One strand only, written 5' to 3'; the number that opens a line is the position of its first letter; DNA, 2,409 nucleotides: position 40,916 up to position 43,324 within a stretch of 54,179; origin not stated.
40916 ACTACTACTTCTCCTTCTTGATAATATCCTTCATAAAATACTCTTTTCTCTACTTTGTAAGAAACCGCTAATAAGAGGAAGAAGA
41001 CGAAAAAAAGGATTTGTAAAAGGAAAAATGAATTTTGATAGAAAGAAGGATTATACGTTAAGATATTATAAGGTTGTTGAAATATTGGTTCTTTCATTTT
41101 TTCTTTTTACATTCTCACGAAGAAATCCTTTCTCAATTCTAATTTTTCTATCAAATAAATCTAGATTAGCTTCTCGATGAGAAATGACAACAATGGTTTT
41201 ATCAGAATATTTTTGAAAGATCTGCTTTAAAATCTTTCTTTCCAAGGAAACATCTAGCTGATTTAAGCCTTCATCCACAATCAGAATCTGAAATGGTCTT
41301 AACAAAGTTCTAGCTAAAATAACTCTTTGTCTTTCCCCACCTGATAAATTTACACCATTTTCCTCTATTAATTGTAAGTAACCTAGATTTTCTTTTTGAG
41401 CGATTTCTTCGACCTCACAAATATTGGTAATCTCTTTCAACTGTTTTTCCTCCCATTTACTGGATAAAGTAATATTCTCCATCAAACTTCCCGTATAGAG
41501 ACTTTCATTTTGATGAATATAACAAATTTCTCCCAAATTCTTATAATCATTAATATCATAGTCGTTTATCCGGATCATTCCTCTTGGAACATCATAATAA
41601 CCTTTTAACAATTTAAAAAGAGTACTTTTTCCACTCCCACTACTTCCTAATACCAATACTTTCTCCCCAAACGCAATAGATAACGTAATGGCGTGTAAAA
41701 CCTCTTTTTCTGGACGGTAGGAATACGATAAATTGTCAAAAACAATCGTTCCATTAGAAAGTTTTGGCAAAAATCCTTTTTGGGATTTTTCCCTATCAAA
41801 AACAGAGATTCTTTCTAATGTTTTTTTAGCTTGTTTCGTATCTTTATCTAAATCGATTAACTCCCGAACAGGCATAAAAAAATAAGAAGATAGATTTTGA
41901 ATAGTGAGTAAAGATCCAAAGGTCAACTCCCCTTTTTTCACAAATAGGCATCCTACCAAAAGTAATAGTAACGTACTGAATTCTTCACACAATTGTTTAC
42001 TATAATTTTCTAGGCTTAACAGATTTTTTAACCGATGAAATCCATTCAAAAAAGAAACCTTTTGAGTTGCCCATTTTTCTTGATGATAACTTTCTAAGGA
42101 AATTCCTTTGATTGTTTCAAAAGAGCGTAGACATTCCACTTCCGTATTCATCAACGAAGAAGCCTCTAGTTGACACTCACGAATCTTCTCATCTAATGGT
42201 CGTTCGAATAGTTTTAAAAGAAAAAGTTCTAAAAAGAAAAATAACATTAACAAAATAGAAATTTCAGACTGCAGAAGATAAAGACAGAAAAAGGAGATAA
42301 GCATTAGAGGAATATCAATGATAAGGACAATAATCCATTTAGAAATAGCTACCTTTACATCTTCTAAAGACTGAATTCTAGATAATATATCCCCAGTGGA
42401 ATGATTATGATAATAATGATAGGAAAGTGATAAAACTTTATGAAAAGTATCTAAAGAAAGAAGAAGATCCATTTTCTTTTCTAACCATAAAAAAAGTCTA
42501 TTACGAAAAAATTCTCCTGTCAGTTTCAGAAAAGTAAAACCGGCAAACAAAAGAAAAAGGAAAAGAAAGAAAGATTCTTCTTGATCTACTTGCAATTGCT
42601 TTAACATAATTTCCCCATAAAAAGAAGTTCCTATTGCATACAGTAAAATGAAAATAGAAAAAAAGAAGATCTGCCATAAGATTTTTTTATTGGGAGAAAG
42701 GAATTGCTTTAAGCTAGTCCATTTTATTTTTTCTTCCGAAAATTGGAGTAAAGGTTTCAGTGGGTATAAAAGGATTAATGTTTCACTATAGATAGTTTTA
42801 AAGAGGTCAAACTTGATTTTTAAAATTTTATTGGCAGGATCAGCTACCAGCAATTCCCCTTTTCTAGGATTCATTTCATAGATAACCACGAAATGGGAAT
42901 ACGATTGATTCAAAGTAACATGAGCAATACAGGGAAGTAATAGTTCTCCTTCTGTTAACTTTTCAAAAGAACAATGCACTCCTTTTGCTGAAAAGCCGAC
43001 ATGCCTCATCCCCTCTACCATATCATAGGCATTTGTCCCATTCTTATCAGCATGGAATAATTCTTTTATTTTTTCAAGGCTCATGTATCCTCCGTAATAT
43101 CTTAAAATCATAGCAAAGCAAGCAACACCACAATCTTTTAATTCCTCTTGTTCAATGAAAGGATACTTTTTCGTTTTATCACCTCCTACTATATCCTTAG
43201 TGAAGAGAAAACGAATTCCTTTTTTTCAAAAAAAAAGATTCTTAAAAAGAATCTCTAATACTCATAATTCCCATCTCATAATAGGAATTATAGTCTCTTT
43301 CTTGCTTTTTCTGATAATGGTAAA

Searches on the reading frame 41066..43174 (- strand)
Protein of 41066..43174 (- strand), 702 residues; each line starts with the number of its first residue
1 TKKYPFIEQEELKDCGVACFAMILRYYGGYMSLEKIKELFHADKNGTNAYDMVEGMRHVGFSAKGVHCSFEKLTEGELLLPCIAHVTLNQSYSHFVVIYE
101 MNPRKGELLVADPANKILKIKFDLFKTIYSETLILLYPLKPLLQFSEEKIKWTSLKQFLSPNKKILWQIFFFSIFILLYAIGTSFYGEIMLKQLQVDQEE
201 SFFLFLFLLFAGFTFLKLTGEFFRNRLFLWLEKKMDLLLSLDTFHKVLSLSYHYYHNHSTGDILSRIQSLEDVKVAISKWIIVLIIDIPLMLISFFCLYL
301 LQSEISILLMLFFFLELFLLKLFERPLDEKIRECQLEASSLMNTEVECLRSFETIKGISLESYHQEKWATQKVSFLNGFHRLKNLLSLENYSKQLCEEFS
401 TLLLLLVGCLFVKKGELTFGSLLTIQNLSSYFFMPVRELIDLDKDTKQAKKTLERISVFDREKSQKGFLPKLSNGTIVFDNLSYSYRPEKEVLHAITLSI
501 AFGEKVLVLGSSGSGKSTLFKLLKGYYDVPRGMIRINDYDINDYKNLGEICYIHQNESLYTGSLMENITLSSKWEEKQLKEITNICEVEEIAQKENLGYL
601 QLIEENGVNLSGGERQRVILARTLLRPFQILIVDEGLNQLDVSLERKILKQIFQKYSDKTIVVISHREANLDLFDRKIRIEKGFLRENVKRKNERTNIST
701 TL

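Call 7: search_protein_families(library=pfam, proteins=[window:41066-43111:-], max_evalue=0.1)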
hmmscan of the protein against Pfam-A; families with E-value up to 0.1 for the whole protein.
window:41066-43111:- (681 aa): 10 families
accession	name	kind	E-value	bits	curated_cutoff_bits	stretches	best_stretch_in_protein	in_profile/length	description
PF03412.21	Peptidase_C39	-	6e-23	81.6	22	1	1-116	20-129/133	Peptidase C39 family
PF00005.33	ABC_tran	-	3.1e-22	80.1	25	1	472-615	1-135/137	ABC transporter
PF00664.28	ABC_membrane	-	4e-22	79.6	28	1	148-415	4-274/274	ABC transporter transmembrane region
PF00503.26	G-alpha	-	1.7e-05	24.6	48.8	1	484-643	23-128/333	G-protein alpha subunit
PF02463.25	SMC_N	-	0.0016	18.3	40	1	526-660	76-212/220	RecF/RecN/SMC N terminal domain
PF13555.12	AAA_29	-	0.0066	16.6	27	1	479-499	19-39/61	P-loop containing region of AAA domain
PF07728.20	AAA_5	-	0.015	15.8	22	0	485-610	2-118/139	AAA domain (dynein-related subfamily)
PF06414.18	Zeta_toxin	-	0.028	14.3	22.3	1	485-517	19-51/199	Zeta toxin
PF03193.22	RsgA_GTPase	-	0.041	14.2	30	0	483-509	107-133/174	RsgA GTPase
PF03563.18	Bunya_G2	-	0.09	12.4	25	0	261-328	183-251/281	Bunyavirus glycoprotein G2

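Call 8: search_protein_families(library=ncbifam, proteins=[window:41066-43174:-], max_evalue=1)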
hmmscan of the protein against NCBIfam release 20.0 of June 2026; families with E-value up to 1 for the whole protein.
window:41066-43174:- (702 aa): 192 families (the best 25 are shown)
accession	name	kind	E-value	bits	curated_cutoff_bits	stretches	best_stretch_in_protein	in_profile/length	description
TIGR01193.1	bacteriocin_ABC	subfamily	1.3e-98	331.3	523.85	1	12-687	4-688/708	peptide cleavage/export ABC transporter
TIGR03796.1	NHLM_micro_ABC1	equivalog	3.3e-94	316.5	853.3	1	4-684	2-688/710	NHLP family bacteriocin export ABC transporter peptidase/permease/ATPase subunit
TIGR03375.1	type_I_sec_LssB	subfamily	1.8e-87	294.3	693.1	1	18-683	5-677/696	type I secretion system permease/ATPase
NF045998.1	cleave_ABC_plasm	equivalog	7.4e-85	285.6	500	1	9-668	2-661/673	Mbov_0121 family peptidase domain-containing ABC transporter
TIGR01846.1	type_I_sec_HlyB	subfamily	1.7e-77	261.3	725.55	1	16-690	1-674/694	type I secretion system permease/ATPase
TIGR02203.1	MsbA_lipidA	equivalog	1.2e-56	192.4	602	1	176-687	23-548/572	lipid A export permease/ATP-binding protein MsbA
TIGR01842.1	type_I_sec_PrtD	subfamily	3.2e-56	191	510.15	1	160-687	2-533/544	type I secretion system permease/ATPase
TIGR00958.1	3a01208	subfamily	2.4e-54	184.8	874.6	1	154-688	151-694/711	antigen peptide transporter 2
TIGR02204.1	MsbA_rel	hypoth_equivalog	3.1e-51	174.7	780.4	1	191-687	45-554/576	ABC transporter, permease/ATP-binding protein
NF008381.0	PRK11176.1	equivalog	2.9e-49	167.9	867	1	197-690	58-561/582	lipid A ABC transporter ATP-binding protein/permease MsbA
NF008364.0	PRK11160.1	equivalog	3.7e-48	164.5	630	1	241-691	97-558/575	heme ABC transporter ATP-binding protein/permease CydC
NF045513.1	HepA_fam_ABC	equivalog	7.8e-48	163.3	725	1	182-687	75-588/610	heterocyst formation ABC transporter subunit HepA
TIGR03797.1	NHLM_micro_ABC2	equivalog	1.9e-47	162.2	709.4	1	145-684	116-661/686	NHLP bacteriocin export ABC transporter permease/ATPase subunit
TIGR02857.1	CydD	equivalog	7.8e-47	160.4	435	1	207-679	47-528/529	thiol reductant ABC exporter subunit CydD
NF052233.1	CphA_assoc_ABC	equivalog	1.9e-44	152.1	880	1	229-688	255-723/766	cyanophycin metabolism-associated ABC transporter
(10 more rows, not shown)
